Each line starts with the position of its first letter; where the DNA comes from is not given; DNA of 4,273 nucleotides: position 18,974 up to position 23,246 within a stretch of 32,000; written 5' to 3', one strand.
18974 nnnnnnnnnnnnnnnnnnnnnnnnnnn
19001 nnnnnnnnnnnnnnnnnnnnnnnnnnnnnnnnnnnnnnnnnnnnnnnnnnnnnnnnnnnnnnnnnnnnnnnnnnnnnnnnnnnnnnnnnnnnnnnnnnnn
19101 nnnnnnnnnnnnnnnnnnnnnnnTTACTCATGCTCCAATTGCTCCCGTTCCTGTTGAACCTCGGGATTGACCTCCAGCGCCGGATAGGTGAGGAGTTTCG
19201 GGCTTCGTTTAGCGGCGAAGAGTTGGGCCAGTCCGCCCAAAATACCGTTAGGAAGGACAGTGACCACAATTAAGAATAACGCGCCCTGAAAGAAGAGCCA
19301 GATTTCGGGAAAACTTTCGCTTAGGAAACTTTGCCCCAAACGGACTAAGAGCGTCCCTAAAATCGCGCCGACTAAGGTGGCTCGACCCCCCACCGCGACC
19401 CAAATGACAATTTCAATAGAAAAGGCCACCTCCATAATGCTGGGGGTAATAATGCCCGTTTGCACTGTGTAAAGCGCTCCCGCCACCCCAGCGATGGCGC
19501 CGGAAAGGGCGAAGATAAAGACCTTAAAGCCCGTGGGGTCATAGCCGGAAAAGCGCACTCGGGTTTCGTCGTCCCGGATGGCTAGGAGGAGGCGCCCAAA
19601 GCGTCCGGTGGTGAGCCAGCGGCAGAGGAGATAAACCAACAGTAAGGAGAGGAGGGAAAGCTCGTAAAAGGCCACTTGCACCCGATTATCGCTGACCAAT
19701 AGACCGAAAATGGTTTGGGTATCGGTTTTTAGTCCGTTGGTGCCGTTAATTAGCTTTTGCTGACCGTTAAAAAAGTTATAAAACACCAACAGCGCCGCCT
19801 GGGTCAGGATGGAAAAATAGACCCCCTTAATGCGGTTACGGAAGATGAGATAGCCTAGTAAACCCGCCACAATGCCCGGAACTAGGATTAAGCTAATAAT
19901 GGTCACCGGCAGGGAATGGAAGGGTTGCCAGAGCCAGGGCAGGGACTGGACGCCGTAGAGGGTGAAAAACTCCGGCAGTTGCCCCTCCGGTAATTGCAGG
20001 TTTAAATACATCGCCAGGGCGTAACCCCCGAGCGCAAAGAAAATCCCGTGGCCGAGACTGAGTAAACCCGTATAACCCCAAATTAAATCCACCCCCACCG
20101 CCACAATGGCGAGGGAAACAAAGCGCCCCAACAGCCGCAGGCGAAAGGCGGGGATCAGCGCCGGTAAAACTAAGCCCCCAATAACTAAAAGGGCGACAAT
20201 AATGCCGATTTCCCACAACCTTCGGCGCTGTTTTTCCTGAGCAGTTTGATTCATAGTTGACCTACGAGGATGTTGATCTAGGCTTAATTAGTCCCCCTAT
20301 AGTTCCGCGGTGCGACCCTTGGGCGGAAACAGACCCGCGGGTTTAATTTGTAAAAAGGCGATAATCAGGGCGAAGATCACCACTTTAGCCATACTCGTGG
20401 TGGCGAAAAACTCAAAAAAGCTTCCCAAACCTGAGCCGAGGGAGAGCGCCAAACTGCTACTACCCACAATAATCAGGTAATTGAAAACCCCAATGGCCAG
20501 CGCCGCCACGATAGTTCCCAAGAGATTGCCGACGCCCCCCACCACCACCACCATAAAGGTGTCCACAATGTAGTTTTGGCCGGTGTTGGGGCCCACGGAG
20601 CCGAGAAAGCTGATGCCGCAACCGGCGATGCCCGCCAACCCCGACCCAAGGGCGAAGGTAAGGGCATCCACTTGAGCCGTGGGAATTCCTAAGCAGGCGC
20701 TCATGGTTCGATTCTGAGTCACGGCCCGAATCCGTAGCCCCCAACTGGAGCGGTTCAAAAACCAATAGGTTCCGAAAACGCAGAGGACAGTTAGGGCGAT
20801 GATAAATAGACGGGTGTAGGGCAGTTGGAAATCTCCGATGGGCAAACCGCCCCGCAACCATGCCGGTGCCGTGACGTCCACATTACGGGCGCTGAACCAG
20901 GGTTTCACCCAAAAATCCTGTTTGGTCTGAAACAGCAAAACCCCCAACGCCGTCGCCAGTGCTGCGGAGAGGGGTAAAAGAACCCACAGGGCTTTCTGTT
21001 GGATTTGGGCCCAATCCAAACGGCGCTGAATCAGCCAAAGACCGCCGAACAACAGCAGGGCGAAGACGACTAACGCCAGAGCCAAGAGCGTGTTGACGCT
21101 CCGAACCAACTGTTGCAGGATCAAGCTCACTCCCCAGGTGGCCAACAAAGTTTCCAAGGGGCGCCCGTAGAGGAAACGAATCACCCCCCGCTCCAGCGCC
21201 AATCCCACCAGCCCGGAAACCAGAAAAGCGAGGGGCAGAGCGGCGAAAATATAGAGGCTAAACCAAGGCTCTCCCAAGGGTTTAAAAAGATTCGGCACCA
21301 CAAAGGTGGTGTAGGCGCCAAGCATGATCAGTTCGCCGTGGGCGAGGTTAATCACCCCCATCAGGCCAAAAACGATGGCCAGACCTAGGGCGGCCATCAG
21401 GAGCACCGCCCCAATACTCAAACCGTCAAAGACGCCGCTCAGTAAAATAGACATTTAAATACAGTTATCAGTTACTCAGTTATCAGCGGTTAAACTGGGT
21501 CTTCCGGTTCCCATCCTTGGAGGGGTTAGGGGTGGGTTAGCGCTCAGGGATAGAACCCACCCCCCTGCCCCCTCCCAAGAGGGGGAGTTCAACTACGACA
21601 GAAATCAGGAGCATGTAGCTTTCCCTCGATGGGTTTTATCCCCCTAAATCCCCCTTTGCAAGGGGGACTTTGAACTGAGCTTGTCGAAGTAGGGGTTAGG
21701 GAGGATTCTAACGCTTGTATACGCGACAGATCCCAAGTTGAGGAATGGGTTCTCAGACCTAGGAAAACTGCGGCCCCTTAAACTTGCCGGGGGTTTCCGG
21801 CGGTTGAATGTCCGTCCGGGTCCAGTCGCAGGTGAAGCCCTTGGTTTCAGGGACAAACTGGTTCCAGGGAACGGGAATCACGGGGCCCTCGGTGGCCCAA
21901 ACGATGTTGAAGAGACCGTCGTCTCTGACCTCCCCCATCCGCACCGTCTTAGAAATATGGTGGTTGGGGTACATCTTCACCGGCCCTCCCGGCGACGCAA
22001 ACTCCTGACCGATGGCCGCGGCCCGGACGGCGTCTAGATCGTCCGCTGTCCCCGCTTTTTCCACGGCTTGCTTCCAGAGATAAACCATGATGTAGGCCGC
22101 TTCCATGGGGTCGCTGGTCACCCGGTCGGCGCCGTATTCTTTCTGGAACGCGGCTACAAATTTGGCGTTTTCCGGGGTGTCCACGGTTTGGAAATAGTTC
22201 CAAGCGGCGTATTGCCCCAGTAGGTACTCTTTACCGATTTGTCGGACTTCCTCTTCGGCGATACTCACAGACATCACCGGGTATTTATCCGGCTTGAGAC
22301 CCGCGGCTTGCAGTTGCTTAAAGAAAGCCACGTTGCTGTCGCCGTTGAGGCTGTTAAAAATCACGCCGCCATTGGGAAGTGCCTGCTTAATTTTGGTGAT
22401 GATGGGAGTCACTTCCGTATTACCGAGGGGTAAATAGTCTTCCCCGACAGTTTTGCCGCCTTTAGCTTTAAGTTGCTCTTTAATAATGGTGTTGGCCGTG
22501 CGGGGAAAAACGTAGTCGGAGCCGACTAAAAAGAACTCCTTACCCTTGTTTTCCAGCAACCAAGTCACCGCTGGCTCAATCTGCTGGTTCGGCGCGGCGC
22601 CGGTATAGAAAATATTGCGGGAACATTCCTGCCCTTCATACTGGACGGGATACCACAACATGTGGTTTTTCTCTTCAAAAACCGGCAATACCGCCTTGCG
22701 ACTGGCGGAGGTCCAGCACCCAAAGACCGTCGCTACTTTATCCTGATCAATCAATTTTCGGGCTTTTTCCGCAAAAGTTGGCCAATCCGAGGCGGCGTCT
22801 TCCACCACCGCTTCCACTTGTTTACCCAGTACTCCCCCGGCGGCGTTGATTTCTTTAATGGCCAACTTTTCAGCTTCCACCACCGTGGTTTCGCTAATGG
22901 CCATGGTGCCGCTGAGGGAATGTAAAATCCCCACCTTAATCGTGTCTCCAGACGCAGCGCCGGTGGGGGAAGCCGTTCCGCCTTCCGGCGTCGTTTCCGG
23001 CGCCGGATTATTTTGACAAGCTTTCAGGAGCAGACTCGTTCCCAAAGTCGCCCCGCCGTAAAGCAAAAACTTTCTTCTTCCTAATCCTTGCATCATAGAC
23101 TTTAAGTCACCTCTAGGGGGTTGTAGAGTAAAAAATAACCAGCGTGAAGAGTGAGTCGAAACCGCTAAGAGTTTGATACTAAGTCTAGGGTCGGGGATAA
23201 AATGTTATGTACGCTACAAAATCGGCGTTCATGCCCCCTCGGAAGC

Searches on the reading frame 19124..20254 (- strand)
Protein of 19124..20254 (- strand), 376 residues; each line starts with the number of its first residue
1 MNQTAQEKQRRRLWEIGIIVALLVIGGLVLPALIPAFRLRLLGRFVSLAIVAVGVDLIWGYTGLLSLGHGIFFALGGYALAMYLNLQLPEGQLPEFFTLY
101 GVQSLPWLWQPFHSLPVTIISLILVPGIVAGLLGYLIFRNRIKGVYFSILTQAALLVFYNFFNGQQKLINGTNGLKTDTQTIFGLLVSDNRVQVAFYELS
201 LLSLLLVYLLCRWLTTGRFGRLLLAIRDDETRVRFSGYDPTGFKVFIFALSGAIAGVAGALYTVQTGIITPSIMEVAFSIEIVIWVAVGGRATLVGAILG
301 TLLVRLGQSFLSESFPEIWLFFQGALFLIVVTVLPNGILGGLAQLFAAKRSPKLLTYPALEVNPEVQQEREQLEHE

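Call 55: search_protein_families(library=pfam, proteins=[window:19124-20254:-], max_evalue=0.0001)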
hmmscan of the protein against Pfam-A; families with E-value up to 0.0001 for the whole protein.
window:19124-20254:- (376 aa): 1 family
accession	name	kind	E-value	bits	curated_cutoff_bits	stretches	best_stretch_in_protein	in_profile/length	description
PF02653.21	BPD_transp_2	-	2.4e-56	191.3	26.8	1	39-331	3-269/269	Branched-chain amino acid transport system / permease component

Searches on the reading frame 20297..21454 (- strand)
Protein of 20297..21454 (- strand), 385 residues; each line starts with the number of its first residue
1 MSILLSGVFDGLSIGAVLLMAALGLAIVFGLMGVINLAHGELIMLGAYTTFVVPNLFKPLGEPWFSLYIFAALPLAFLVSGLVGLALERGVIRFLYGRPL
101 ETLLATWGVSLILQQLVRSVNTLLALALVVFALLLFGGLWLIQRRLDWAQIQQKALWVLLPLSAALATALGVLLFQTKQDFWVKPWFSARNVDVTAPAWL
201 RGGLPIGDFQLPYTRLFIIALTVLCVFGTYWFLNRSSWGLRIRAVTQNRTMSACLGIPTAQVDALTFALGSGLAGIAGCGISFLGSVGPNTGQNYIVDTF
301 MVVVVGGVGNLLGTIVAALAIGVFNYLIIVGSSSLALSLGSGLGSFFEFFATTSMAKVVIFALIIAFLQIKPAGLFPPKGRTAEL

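Call 55: search_protein_families(library=pfam, proteins=[window:20297-21454:-], max_evalue=0.0001)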
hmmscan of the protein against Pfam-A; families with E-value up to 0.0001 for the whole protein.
window:20297-21454:- (385 aa): 1 family
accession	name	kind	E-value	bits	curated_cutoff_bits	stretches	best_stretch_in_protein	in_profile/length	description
PF02653.21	BPD_transp_2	-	9.8e-45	153.2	26.8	2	208-368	124-269/269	Branched-chain amino acid transport system / permease component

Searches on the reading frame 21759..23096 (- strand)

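Call 55: search_protein_families(library=pfam, proteins=[window:21759-23096:-], max_evalue=0.0001)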
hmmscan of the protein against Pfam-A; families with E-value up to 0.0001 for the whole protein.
window:21759-23096:- (445 aa): 3 families
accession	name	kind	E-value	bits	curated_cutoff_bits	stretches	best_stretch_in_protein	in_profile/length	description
PF13433.12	Peripla_BP_5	-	5.2e-167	555.9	27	1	53-416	1-362/363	Periplasmic binding protein domain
PF13458.12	Peripla_BP_6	-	2.4e-92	310.7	31.7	1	52-394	1-342/343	Periplasmic binding protein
PF01094.35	ANF_receptor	-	1.7e-05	24.5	25.4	1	74-356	4-298/353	Receptor family ligand binding region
